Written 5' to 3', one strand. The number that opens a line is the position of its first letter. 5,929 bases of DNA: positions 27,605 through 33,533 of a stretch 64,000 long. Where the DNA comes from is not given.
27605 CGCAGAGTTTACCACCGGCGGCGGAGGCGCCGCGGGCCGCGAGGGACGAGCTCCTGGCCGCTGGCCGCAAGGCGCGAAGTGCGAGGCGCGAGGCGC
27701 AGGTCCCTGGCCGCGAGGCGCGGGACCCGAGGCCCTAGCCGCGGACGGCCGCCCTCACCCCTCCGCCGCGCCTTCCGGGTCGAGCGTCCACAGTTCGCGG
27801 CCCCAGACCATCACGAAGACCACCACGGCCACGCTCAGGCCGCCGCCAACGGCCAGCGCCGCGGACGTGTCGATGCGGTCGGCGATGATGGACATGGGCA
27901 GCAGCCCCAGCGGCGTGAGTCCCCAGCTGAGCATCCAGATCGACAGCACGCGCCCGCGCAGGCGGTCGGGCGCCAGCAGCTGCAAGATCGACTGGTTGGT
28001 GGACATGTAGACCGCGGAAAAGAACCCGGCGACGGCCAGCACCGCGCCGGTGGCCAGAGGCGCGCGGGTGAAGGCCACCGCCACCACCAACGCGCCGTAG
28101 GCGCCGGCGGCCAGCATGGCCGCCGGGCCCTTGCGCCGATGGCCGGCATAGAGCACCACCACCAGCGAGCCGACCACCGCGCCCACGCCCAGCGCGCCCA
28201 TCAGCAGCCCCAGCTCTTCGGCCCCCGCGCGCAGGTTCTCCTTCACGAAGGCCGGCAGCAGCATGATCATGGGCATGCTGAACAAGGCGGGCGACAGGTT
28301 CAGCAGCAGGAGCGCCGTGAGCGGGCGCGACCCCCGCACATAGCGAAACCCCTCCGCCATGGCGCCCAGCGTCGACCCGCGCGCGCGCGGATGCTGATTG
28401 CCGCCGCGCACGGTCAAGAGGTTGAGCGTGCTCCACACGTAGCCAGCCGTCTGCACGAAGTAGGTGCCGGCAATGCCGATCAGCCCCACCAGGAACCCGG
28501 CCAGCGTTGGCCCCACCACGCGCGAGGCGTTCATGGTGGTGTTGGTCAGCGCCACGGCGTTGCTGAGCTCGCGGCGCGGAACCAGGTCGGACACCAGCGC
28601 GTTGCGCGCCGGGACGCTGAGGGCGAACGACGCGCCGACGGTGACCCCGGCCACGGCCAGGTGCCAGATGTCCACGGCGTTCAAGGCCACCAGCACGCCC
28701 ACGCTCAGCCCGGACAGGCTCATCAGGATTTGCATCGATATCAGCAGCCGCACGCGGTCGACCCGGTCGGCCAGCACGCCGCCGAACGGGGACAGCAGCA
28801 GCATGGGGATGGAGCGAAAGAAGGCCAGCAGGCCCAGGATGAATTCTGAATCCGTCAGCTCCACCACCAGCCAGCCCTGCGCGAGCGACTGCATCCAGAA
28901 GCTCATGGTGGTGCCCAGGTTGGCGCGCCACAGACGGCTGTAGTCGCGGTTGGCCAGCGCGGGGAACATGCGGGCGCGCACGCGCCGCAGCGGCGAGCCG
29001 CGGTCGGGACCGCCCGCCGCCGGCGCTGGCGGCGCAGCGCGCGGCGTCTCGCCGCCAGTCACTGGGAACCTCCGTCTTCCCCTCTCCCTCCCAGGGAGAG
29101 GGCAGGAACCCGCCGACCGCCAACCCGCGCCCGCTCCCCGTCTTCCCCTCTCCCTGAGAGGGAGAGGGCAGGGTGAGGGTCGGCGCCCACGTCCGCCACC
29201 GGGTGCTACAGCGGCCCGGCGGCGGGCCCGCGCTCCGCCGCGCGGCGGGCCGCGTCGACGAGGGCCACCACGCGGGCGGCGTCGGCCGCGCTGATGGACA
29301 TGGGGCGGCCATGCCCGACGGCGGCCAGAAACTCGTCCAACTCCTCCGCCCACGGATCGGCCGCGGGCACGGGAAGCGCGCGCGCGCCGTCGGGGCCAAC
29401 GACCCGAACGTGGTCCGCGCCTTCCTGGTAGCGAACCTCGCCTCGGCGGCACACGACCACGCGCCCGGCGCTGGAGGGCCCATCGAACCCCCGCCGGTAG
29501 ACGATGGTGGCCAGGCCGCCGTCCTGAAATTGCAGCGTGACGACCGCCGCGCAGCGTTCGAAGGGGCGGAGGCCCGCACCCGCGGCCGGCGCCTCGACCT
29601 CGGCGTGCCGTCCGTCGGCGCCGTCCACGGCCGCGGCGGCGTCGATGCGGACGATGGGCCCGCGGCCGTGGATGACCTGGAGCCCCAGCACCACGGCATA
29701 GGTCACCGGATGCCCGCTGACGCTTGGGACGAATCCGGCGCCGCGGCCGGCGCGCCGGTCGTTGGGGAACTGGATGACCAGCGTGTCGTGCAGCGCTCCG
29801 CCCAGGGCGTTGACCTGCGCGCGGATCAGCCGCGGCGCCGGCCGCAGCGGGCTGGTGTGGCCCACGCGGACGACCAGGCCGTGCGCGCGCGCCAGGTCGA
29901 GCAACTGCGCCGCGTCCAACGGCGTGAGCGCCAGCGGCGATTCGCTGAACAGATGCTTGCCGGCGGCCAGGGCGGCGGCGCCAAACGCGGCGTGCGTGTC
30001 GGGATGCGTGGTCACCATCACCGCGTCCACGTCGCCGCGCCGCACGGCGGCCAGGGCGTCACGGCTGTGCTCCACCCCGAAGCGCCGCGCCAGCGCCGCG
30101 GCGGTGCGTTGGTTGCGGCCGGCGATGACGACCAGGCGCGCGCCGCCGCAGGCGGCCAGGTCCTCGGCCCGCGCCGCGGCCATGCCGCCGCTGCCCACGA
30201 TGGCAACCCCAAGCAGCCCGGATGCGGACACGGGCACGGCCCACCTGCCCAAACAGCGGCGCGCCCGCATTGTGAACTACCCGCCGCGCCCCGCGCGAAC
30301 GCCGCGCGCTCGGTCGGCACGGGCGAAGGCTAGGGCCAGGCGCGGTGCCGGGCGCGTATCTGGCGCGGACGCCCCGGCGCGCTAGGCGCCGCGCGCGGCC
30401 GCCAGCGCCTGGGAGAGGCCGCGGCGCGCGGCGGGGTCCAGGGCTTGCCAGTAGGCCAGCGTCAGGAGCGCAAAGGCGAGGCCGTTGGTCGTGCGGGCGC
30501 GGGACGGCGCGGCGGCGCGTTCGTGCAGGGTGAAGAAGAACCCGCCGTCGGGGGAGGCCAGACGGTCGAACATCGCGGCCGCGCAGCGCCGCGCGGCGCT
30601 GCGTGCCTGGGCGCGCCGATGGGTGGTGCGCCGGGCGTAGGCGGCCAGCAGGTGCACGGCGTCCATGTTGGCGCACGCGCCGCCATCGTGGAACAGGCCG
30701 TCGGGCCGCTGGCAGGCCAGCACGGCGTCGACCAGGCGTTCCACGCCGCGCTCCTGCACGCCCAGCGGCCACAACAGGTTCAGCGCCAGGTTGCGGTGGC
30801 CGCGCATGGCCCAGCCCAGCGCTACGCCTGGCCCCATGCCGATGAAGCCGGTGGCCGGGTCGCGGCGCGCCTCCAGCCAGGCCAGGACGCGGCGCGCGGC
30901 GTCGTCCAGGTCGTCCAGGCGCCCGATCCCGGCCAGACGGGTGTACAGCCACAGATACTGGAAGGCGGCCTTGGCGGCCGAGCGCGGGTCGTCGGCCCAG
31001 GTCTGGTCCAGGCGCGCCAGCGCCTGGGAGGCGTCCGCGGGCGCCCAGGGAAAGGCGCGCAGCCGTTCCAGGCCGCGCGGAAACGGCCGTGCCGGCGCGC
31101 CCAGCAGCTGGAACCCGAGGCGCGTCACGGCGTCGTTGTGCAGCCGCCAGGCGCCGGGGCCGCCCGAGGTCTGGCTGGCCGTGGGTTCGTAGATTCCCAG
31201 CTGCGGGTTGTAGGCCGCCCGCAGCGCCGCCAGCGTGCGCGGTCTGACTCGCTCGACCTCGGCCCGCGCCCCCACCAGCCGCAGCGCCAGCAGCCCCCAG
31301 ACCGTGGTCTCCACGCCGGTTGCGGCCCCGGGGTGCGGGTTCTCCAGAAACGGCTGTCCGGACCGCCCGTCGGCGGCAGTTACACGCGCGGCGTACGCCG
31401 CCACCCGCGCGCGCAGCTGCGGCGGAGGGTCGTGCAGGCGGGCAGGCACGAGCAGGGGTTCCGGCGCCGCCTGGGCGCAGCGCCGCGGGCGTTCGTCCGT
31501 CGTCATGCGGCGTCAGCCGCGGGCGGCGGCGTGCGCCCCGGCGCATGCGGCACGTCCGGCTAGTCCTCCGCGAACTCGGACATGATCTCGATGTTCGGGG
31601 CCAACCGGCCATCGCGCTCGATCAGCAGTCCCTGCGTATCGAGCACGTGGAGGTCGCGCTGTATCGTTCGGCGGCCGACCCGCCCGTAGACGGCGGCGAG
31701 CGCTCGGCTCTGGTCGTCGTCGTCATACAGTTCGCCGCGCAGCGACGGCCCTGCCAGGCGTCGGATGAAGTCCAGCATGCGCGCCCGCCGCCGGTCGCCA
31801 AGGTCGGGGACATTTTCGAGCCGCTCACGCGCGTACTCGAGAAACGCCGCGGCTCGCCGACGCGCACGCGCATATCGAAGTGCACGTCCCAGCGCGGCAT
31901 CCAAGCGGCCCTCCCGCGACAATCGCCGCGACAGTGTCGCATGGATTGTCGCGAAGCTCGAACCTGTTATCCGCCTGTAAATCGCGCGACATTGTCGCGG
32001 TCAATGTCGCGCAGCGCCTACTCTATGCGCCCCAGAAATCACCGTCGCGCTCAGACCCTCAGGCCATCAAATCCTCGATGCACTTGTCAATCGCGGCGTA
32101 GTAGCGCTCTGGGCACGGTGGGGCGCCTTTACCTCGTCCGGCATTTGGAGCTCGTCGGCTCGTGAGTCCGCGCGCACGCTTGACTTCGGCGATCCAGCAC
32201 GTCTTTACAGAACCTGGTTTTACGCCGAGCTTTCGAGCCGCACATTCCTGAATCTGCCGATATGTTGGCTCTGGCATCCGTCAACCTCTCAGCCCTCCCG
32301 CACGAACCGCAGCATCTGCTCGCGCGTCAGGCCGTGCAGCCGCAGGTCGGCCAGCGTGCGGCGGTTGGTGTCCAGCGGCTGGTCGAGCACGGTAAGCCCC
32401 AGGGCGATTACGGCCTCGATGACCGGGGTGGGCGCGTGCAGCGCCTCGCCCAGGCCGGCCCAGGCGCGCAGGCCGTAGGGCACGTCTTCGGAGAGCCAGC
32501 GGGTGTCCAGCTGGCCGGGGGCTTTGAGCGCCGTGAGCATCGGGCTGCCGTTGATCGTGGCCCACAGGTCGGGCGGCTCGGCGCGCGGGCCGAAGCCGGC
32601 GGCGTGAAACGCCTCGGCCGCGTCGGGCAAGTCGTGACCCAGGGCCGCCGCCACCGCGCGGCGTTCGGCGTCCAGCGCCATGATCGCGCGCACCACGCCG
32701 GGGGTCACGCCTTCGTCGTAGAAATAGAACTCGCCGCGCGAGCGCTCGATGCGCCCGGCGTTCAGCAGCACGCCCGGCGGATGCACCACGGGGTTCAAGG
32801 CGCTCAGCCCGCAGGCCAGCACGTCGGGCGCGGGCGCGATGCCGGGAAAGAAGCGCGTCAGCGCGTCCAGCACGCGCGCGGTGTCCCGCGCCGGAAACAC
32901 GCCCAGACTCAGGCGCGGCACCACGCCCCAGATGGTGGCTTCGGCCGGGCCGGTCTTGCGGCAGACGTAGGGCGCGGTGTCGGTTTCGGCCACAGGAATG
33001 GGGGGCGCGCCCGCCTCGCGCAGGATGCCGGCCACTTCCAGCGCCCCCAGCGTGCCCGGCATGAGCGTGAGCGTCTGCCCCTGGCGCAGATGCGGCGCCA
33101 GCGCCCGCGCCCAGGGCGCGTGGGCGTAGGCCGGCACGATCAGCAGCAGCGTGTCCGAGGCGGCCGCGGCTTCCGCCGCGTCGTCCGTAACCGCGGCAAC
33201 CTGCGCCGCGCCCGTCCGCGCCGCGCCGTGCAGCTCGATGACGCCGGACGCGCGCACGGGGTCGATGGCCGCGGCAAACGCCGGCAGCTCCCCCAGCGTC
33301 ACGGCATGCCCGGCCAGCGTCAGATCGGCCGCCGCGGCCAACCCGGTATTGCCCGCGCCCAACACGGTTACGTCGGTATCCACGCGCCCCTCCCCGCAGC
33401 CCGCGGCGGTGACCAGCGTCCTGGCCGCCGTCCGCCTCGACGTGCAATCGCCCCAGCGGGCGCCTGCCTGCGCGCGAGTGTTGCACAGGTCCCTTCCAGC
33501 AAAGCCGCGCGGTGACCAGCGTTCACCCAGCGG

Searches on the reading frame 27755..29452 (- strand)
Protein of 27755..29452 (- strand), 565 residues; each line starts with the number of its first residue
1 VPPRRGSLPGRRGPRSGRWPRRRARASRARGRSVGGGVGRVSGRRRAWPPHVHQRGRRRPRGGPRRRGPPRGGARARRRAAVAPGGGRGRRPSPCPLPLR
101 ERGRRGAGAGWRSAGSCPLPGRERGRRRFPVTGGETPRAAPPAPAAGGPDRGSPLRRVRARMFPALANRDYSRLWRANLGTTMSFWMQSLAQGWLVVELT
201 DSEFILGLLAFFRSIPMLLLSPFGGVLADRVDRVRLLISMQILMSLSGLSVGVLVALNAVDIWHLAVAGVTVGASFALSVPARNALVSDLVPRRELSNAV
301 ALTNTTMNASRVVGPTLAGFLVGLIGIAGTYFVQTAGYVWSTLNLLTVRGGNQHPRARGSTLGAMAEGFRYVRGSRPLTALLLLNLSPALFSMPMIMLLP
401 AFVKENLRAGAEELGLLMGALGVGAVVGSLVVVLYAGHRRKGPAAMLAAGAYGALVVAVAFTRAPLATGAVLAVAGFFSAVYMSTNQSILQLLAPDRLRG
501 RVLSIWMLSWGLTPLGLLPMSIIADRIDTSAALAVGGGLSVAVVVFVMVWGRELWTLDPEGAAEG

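Call 39: search_protein_families(library=pfam, proteins=[window:27755-29452:-], max_evalue=0.001)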
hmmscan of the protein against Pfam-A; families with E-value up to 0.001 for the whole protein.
window:27755-29452:- (565 aa): 2 families
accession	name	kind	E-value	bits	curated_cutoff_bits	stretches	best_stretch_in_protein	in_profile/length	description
PF05977.19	MFS_3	-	7.2e-50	170.3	27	1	165-547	6-389/524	Transmembrane secretion effector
PF07690.21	MFS_1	-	2.9e-31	109.1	33.4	1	178-512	5-341/347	Major Facilitator Superfamily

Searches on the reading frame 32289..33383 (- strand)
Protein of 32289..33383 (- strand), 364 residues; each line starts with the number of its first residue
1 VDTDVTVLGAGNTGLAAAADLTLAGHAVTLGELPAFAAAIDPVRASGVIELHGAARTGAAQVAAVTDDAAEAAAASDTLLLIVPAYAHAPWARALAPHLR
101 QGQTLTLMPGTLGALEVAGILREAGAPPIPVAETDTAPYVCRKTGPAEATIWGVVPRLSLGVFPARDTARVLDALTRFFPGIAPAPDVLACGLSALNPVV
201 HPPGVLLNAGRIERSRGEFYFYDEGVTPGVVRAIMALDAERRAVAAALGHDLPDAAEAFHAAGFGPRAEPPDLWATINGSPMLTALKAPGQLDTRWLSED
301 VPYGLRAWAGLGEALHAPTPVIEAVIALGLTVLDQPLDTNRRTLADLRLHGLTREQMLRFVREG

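Call 39: search_protein_families(library=pfam, proteins=[window:32289-33383:-], max_evalue=0.001)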
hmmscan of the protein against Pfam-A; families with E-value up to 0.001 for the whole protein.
window:32289-33383:- (364 aa): 3 families
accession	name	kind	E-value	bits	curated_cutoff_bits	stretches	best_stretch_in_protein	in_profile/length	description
PF02317.23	Octopine_DH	-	6e-40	137.1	30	1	185-329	2-146/150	NAD/NADP octopine/nopaline dehydrogenase, alpha-helical domain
PF02558.23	ApbA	-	8.5e-05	22.6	22.2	1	5-116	1-107/150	Ketopantoate reductase PanE/ApbA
PF01210.29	NAD_Gly3P_dh_N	-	0.00081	19.8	23.1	0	5-105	2-99/158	NAD-dependent glycerol-3-phosphate dehydrogenase N-terminus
